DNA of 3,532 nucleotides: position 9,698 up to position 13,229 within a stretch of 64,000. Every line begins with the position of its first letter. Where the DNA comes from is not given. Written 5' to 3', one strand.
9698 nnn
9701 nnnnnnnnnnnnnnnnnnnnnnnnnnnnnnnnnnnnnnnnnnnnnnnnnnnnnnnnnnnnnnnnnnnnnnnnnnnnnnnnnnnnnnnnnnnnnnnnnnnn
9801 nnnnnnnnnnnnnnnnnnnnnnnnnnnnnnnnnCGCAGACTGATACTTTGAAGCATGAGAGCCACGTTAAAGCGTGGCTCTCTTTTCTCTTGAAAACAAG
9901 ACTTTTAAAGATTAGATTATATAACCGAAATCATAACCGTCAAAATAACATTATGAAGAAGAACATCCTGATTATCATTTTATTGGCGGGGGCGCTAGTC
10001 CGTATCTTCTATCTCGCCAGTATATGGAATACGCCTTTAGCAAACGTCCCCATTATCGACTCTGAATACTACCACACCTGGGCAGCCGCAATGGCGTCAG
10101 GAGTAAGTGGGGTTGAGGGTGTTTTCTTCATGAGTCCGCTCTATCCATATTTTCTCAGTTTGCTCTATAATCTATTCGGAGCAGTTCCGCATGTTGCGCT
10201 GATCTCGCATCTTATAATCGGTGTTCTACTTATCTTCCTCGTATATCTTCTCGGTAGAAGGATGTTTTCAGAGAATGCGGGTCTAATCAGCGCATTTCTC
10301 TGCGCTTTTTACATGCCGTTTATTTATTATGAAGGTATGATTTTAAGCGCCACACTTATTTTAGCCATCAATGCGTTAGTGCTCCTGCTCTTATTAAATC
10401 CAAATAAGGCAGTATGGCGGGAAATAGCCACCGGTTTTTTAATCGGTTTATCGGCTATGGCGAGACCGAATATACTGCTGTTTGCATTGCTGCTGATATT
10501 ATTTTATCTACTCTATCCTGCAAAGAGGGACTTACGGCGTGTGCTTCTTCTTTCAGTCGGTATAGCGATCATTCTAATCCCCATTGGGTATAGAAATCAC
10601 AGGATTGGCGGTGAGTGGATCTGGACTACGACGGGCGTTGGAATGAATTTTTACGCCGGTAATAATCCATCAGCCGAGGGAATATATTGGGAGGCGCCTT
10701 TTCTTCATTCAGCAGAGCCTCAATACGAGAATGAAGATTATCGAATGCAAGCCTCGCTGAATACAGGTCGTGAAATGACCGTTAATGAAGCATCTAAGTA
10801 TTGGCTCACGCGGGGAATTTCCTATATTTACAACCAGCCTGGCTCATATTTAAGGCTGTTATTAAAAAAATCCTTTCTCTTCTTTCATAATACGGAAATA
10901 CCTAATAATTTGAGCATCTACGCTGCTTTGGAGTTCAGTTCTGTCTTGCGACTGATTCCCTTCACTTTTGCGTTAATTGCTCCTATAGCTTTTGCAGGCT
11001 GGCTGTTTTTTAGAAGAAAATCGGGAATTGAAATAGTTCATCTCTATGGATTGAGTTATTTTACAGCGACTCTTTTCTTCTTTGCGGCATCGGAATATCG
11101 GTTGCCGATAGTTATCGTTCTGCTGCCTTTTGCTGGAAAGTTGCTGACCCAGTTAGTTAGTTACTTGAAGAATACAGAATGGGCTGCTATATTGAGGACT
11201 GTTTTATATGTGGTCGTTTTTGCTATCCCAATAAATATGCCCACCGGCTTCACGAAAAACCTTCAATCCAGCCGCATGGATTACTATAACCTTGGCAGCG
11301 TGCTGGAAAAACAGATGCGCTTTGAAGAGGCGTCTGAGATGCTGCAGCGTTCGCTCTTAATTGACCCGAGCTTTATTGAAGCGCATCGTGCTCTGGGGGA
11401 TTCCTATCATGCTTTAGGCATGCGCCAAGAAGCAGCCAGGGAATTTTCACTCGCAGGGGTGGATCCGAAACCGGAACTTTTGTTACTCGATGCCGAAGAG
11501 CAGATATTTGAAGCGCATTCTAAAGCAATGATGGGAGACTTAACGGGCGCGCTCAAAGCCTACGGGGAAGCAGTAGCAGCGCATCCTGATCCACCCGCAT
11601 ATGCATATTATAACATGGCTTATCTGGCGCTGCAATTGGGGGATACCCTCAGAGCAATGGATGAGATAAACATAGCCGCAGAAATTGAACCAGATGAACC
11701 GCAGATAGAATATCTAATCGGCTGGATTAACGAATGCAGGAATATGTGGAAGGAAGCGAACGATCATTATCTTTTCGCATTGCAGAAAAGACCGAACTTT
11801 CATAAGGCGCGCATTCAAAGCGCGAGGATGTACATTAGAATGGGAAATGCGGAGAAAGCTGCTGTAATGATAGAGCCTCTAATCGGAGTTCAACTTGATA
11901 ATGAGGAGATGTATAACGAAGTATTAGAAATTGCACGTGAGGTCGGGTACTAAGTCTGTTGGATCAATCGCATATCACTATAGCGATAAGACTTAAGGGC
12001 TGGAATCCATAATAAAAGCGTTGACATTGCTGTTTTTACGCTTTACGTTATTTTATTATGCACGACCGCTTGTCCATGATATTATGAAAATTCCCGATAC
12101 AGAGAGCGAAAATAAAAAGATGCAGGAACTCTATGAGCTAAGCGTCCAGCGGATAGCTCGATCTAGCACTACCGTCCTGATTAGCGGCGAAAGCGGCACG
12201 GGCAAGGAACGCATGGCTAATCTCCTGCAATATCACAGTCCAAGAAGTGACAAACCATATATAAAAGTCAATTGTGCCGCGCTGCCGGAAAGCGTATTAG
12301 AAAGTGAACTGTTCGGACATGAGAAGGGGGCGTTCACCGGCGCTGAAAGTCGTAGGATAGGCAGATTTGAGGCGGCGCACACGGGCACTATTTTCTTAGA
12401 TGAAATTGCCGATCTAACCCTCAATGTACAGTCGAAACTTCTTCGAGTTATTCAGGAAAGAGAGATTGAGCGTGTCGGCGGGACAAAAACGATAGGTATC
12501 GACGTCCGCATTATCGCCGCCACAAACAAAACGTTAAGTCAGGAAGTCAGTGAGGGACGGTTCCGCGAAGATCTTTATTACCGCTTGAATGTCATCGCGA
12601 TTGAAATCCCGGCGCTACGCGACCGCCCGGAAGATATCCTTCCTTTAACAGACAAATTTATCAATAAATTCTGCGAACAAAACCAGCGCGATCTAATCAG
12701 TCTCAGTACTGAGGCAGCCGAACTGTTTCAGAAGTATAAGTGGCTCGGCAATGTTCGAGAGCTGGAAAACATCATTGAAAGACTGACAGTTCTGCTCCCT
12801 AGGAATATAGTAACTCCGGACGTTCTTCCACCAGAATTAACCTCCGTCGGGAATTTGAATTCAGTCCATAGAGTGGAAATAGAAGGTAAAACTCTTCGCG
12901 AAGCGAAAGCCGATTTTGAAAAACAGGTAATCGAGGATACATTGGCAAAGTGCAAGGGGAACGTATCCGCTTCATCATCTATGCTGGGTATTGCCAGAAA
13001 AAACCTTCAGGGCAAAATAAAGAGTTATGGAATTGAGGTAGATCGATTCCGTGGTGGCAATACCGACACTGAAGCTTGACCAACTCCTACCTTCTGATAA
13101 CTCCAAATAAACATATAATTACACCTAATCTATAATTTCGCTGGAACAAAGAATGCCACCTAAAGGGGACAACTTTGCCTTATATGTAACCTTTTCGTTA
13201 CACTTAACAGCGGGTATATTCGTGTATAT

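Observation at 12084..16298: Sensor-less sigma-54 activator followed by a cluster of six small or acidic proteins of unknown function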

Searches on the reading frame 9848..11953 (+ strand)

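Call 3: search_protein_families(library=pfam, max_evalue=1, proteins=[window:9848-11953:+])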
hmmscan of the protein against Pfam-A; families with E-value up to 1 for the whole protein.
window:9848-11953:+ (701 aa): 16 families
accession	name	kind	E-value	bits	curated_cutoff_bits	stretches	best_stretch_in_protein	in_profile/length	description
PF14559.12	TPR_19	-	2.6e-13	50.5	25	3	562-625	4-66/68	Tetratricopeptide repeat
PF07719.23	TPR_2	-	3e-11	43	27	3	479-508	4-33/34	Tetratricopeptide repeat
PF00515.34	TPR_1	-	2.2e-10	40.3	27.8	1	479-509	4-34/34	Tetratricopeptide repeat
PF13231.12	PMT_2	-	2.5e-10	41.2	26.1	1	96-245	3-153/160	Dolichyl-phosphate-mannose-protein mannosyltransferase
PF13428.12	TPR_14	-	4.3e-10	39.7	23.5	2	479-518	4-43/44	Tetratricopeptide repeat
PF13414.12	TPR_11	-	6.6e-10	39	26.8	2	491-524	9-42/42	TPR repeat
PF13431.12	TPR_17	-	9.3e-08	32.2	24.4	1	572-603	2-32/34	Tetratricopeptide repeat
PF13181.12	TPR_8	-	1.2e-07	31.8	25.7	2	479-508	4-33/34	Tetratricopeptide repeat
PF13432.12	TPR_16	-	3.1e-07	31.2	32.7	2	561-618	9-65/65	Tetratricopeptide repeat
PF13424.12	TPR_12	-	2.5e-06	28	30.1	1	479-533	6-61/77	Tetratricopeptide repeat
PF13371.12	TPR_9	-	0.00065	20.1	35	1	568-621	14-66/73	Tetratricopeptide repeat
PF13174.12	TPR_6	-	0.00069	20.5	26.3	0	585-605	1-21/33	Tetratricopeptide repeat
PF13176.12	TPR_7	-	0.0083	16.6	27.9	0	480-505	3-28/36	Tetratricopeptide repeat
PF07721.20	TPR_4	-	0.023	15.7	27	0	511-531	2-22/26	Tetratricopeptide repeat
PF20308.4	TPR-S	-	0.19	12.7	27.6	0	559-593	69-101/102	Tetratricopeptide Repeats-Sensor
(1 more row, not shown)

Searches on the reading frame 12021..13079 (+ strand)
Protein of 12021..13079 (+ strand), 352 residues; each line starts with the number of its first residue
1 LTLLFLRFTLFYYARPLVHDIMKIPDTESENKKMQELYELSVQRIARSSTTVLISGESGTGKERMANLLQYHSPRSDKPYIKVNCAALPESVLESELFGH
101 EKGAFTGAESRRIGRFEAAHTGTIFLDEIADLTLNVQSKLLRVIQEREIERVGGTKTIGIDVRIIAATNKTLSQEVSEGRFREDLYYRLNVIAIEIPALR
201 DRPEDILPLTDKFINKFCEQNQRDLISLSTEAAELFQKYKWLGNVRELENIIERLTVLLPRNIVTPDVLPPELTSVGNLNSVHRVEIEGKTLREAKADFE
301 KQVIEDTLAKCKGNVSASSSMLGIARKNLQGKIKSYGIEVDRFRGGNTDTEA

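Call 3: search_protein_families(library=pfam, max_evalue=1, proteins=[window:12021-13079:+])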
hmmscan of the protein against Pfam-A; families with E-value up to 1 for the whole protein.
window:12021-13079:+ (352 aa): 13 families
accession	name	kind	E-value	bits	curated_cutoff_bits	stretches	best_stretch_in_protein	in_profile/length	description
PF00158.32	Sigma54_activat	-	9.2e-70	234.1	20.2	1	30-195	4-168/168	Sigma-54 interaction domain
PF25601.1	AAA_lid_14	-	6.7e-23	80.8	27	1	200-275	1-76/87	AAA+ ATPase lid domain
PF14532.12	Sigma54_activ_2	-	3.5e-18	66.6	25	1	33-199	6-138/138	Sigma-54 interaction domain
PF02954.25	HTH_8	-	5.2e-09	36.1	22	1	297-336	3-42/42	Bacterial regulatory protein, Fis family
PF07728.20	AAA_5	-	7.9e-08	32.8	22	1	52-172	2-125/139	AAA domain (dynein-related subfamily)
PF07724.20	AAA_2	-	8.3e-06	26.4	27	1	50-177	4-132/166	AAA domain (Cdc48 subfamily)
PF07726.17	AAA_3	-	0.00013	22.3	27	1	52-170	2-112/131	ATPase family associated with various cellular activities (AAA)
PF01078.27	Mg_chelatase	-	0.00014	21.7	20.3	1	107-173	93-161/207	Magnesium chelatase, subunit ChlI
PF00004.35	AAA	-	0.00019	22.4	21.2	1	52-184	1-126/131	ATPase family associated with various cellular activities (AAA)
PF20720.3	nSTAND3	-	0.033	14.3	27.2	1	43-75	11-43/155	Novel STAND NTPase 3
PF13245.12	AAA_19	-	0.044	14.4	25.1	0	120-148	90-118/134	AAA domain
PF13191.12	AAA_16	-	0.045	14.7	32.6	1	42-85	16-60/167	AAA ATPase domain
PF13401.12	AAA_22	-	0.14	12.9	27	1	50-89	6-45/130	AAA domain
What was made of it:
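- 12084..13079 (+): Sensor-less sigma-54 enhancer-binding protein (331 aa): AAA+ sigma-54 interaction domain with GAFTGA, lid, Fis-type HTH, and a conserved C-terminal tail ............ Pfam PF00158 9e-70, PF25601, PF02954 (call 3).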

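Call 5: search_protein_families(library=ncbifam, max_evalue=1, proteins=[window:12084-13079:+])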
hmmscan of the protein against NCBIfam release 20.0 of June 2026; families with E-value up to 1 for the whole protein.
window:12084-13079:+ (331 aa): 33 families (the best 25 are shown)
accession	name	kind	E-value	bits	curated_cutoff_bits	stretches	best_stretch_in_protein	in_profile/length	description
NF008469.0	PRK11361.1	equivalog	5.6e-109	364.9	714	1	10-318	149-457/461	acetoacetate metabolism transcriptional regulator AtoC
TIGR01817.1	nifA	equivalog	7.9e-107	358.2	528.85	1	11-248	203-438/534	nif-specific transcriptional activator NifA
NF041552.1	TF_PrdR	equivalog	2.8e-104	349.5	795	1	10-316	273-577/577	sigma-54 dependent transcriptional regulator PrdR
NF050807.1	TransRegFlbDCaul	equivalog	6.1e-101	338.5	750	1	10-316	124-439/454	sigma-54-dependent transcriptional regulator FlbD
NF003451.0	PRK05022.1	equivalog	1.8e-98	330.5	476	1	11-317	197-510/512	nitric oxide reductase transcriptional regulator NorR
TIGR02915.1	PEP_resp_reg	equivalog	1.2e-97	327.6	502.6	1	10-317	145-444/445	PEP-CTERM-box response regulator transcription factor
TIGR01818.1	ntrC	equivalog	2.6e-97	326.5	558.6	1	11-313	141-461/463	nitrogen regulation protein NR(I)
NF038308.1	RNA_repair_RtcR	equivalog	9.7e-93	311.8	650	1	7-315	183-516/530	RNA repair transcriptional activator RtcR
NF007689.0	PRK10365.1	equivalog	1.4e-90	304.2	760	1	12-312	147-439/441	sigma-54-dependent response regulator transcription factor ZraR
TIGR02329.1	propionate_PrpR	equivalog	5.6e-86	289.3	499.2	1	6-312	214-524/526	propionate catabolism operon regulatory protein PrpR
TIGR02974.1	phageshock_pspF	equivalog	1.3e-83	281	443.55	2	20-236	14-231/336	phage shock protein operon transcriptional activator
NF041946.1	LuxO_transreg_Vib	equivalog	9.9e-83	278.5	800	1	10-315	139-460/463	quorum-sensing sigma-54 dependent transcriptional regulator LuxO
NF041906.1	V4R_TF_MobR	exception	1.1e-82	278.2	999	1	21-314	248-543/544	phenol degradation transcriptional regulator MobR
NF011958.0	PRK15429.1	equivalog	4.2e-82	276.8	830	1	20-320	394-689/692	formate hydrogenlyase transcriptional activator FlhA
NF051870.1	NAssimRespRegNtrX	equivalog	4.7e-82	276.3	600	1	19-317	153-452/452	nitrogen assimilation response regulator NtrX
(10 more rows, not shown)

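Call 24: list_cluster_members(proteins=[P0001, P0003, window:12084-13079:+])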
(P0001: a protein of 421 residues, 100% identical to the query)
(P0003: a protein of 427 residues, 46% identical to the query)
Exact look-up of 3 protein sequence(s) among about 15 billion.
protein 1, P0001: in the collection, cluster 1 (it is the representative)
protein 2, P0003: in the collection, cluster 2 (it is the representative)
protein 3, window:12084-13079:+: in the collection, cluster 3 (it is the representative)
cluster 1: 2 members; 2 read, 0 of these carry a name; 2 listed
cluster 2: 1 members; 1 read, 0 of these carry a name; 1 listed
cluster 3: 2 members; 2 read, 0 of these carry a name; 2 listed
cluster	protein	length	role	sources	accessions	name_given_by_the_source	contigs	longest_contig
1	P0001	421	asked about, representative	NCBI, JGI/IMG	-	-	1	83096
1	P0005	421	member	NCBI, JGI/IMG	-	-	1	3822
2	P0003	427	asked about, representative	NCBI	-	-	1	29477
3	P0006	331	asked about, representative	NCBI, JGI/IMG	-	-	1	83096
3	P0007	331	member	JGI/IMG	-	-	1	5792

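Call 67: search_solved_structures(query=window:12084-13079:+, max_evalue=1e-30, show_alignments=1)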
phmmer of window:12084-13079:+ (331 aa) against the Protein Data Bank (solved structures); distinct sequences matched with E-value up to 1e-30: 35.
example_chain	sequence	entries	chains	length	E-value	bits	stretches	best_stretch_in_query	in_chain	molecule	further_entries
1ojl_A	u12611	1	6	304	5.2e-84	285.6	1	14-312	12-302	TRANSCRIPTIONAL REGULATORY PROTEIN ZRAR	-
9qq6_C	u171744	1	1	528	1.1e-77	264.8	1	20-318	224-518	Nif-specific regulatory protein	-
8p53_C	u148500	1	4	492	3.2e-74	253.4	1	13-255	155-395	Transcriptional regulator FleQ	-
6jdi_A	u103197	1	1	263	4.3e-73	249.7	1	13-253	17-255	Nitrogen assimilation regulatory protein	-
5exx_A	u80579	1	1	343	5.3e-73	249.4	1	13-256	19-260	Transcriptional regulator FleQ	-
6j7e_A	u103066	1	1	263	2.2e-72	247.4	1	13-253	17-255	Nitrogen assimilation regulatory protein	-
7ejw_C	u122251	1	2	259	2.5e-72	247.2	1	13-252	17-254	Transcriptional regulator FleQ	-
5exp_A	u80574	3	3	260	3e-72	247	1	13-252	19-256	Transcriptional regulator FleQ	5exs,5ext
6jdl_A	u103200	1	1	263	5.7e-72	246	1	13-253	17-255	Nitrogen assimilation regulatory protein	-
4l4u_A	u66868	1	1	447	7.6e-72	245.6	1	8-318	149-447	Transcriptional regulator (NtrC family)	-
8pb9_D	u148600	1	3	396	1e-71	245.2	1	13-252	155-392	Transcriptional regulator FleQ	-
26jl_A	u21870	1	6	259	2.5e-69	237.4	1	13-250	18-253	Flagellar regulatory protein A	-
1ny6_A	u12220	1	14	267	2.6e-69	237.3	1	8-236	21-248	transcriptional regulator (NtrC family)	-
4ly6_A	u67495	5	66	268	2.6e-69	237.3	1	8-236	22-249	Transcriptional regulator (NtrC family)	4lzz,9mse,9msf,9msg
1ny5_A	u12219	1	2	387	6e-69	236.1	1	8-236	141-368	transcriptional regulator (NtrC family)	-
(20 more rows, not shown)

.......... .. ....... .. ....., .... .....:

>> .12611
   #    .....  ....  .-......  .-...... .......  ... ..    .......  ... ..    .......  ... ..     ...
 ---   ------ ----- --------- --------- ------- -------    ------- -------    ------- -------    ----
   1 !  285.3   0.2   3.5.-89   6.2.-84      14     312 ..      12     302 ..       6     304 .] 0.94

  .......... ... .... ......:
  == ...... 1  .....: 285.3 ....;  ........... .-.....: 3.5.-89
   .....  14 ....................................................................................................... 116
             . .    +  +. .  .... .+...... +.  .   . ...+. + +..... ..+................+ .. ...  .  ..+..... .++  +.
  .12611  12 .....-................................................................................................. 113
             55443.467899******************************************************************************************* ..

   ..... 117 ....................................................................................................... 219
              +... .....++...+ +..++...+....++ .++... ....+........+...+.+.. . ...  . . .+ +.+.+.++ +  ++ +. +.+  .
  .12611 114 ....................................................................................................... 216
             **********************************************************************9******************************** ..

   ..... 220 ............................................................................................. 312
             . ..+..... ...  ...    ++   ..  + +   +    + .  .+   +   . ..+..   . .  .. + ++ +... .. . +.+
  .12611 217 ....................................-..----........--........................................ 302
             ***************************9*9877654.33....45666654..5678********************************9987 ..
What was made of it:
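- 12084..13079 (+): Closest solved relative is ZraR 1ojl, 5e-84 (call 67).
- Closest known: ZraR/NtrC-type response-regulator activators. Same: ZraR is the closest solved relative of the AAA+ and HTH parts (1ojl, E = 5e-84, call 67).
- Domain content and GAFTGA motif (calls 3, 67).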

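Call 85: search_protein_families(library=padloc, max_evalue=0.1, proteins=[window:12084-13079:+])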
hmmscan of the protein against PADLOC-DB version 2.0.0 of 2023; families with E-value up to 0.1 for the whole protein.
window:12084-13079:+ (331 aa): 5 families
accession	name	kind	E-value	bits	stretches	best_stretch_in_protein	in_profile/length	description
PDLC01995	RtcR_PspF2--CARF_AAA_HTH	-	1.8e-108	361.8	1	9-318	172-481/481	-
PDLC01993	RtcR--CARF_AAA_HTH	-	3.6e-55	185.4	1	8-298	184-485/523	-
PDLC01994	RtcR_PspF1--CARF_AAA_HTH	-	7.6e-54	181.5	1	10-314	164-467/468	-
PDLC04606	PDC-M37B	-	2e-05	22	1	30-233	176-377/390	-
PDLC04605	PDC-M37B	-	0.00072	16.7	1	31-233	307-505/518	-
